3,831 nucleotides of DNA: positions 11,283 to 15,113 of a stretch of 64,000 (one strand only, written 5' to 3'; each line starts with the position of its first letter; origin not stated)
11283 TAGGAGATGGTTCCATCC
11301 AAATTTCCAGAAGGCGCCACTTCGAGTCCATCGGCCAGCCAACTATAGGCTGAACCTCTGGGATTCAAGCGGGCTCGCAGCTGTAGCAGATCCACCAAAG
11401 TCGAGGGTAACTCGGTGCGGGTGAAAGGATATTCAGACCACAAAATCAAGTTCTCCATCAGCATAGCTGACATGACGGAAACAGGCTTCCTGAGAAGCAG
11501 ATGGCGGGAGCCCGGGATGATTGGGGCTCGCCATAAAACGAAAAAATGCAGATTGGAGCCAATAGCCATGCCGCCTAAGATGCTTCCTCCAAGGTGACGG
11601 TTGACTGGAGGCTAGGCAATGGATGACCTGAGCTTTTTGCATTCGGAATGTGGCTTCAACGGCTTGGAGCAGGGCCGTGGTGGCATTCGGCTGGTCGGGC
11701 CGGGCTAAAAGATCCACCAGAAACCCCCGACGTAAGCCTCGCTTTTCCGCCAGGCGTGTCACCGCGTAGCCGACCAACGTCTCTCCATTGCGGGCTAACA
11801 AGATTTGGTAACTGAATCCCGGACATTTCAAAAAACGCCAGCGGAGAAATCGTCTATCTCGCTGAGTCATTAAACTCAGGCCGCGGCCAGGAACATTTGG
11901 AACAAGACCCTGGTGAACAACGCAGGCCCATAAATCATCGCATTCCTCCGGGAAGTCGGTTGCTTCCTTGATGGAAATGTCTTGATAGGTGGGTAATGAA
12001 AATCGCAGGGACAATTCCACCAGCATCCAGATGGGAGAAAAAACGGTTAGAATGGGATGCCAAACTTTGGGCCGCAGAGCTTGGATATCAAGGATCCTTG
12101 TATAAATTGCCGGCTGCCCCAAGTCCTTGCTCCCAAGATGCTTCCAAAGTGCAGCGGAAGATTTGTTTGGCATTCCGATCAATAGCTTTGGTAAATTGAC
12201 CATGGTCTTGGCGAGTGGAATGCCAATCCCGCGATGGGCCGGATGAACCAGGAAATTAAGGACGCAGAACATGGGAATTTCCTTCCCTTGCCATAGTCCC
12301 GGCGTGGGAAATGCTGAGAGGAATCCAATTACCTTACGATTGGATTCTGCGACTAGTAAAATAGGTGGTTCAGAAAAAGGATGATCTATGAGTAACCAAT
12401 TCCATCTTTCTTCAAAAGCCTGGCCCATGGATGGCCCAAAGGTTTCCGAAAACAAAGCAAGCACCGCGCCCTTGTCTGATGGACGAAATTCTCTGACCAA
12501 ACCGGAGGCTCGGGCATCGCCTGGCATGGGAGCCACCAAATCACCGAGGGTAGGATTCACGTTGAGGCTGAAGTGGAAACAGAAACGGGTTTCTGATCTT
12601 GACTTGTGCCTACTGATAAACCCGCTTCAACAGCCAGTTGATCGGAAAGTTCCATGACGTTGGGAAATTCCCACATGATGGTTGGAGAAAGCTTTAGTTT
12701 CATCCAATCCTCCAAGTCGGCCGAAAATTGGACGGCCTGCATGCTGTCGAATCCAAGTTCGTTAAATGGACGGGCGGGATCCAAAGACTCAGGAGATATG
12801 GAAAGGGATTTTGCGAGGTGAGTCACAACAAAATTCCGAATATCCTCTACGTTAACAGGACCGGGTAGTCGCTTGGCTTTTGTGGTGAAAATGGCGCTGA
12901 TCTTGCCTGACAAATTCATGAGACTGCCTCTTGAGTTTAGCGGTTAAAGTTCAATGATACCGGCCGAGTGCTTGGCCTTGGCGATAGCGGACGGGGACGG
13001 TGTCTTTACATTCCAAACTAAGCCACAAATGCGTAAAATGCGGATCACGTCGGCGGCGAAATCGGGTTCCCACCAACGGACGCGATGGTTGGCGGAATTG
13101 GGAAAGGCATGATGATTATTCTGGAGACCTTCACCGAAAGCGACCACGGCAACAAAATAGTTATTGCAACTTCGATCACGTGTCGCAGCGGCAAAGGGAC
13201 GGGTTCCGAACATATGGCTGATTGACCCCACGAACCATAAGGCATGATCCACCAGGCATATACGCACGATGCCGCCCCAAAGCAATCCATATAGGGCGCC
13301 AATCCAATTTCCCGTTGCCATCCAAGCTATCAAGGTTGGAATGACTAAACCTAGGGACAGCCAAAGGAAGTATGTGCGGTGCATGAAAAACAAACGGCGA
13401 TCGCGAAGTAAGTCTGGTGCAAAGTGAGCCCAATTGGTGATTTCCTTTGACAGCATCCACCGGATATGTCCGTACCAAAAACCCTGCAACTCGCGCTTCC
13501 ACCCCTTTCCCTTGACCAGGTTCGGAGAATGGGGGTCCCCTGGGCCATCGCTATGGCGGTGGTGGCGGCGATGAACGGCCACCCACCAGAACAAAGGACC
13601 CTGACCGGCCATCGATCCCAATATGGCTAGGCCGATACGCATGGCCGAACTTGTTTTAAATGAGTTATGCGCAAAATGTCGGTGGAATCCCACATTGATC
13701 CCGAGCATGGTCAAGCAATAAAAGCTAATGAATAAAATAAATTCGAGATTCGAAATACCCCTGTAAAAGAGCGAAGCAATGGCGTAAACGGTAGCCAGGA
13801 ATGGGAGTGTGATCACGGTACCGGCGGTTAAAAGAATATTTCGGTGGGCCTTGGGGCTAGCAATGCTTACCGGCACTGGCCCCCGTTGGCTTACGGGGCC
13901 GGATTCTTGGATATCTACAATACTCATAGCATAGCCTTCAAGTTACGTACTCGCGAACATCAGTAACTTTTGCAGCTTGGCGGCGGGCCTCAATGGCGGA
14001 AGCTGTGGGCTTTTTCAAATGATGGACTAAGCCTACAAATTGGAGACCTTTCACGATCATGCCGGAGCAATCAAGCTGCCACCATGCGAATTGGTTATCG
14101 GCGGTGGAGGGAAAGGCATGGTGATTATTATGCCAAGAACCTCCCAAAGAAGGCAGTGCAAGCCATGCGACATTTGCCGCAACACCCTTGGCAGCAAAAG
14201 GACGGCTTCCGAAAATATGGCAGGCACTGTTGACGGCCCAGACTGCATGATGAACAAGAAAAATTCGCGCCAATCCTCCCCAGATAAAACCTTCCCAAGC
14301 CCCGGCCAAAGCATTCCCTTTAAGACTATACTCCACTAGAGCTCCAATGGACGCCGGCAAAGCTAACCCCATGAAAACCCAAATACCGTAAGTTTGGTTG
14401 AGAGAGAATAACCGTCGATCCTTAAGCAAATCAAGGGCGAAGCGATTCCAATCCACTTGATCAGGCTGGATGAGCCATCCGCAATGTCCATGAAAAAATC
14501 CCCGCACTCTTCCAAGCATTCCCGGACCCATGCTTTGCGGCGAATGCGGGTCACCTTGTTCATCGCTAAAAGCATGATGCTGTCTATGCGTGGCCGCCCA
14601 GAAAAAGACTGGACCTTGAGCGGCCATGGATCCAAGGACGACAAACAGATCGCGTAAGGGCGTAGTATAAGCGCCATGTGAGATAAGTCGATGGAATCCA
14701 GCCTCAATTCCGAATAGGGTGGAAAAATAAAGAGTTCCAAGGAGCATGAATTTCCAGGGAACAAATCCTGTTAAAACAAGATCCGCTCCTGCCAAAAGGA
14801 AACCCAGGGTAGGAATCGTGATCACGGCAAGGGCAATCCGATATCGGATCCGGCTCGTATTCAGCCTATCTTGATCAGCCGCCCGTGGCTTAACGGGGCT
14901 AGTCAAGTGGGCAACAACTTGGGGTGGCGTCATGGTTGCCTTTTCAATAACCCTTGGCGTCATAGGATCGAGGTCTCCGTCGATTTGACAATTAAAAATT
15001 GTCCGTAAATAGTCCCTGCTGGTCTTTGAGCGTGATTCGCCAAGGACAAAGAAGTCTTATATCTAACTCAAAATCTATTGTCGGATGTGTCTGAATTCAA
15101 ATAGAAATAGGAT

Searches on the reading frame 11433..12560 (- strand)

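Call 61: search_protein_families(library=pfam, proteins=[window:11433-12560:-], max_evalue=0.0001)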
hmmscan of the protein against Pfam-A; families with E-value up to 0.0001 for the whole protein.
window:11433-12560:- (375 aa): 2 families
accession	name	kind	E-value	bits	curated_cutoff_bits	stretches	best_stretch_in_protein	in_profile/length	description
PF00583.31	Acetyltransf_1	-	5.7e-07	30.3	20.7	0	41-114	8-76/116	Acetyltransferase (GNAT) family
PF13527.13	Acetyltransf_9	-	4.3e-06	27.2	25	1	22-114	2-89/127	Acetyltransferase (GNAT) domain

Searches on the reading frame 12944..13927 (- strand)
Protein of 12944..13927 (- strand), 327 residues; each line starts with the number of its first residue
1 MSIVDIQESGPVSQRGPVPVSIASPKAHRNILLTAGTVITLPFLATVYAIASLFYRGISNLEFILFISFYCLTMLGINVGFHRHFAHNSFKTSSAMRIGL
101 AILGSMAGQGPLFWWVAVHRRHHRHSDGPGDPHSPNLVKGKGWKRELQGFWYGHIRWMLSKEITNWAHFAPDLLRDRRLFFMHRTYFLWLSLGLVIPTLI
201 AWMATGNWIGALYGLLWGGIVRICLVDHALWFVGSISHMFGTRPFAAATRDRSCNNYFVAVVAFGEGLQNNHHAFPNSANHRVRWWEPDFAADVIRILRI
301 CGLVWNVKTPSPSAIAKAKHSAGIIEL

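Call 61: search_protein_families(library=pfam, proteins=[window:12944-13927:-], max_evalue=0.0001)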
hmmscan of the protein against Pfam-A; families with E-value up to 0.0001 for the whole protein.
window:12944-13927:- (327 aa): 1 family
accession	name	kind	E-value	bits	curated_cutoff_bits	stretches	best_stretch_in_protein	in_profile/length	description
PF00487.30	FA_desaturase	-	2e-22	80.6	29.7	1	69-293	10-236/253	Fatty acid desaturase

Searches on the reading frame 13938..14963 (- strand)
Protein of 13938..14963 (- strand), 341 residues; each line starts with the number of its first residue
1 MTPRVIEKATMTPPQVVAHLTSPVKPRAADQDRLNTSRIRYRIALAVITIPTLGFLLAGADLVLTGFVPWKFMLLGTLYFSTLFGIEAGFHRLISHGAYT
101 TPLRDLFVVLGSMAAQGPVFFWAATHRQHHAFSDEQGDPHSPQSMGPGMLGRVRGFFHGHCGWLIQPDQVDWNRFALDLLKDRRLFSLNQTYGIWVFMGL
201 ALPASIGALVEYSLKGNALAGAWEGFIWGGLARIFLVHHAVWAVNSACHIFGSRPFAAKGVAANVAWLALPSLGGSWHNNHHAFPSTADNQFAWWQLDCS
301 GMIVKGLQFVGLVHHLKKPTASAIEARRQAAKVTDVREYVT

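Call 61: search_protein_families(library=pfam, proteins=[window:13938-14963:-], max_evalue=0.0001)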
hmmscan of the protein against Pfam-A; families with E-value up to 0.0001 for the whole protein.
window:13938-14963:- (341 aa): 1 family
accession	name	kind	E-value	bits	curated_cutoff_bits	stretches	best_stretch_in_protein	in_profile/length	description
PF00487.30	FA_desaturase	-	7.8e-15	55.8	29.7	1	70-297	3-231/253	Fatty acid desaturase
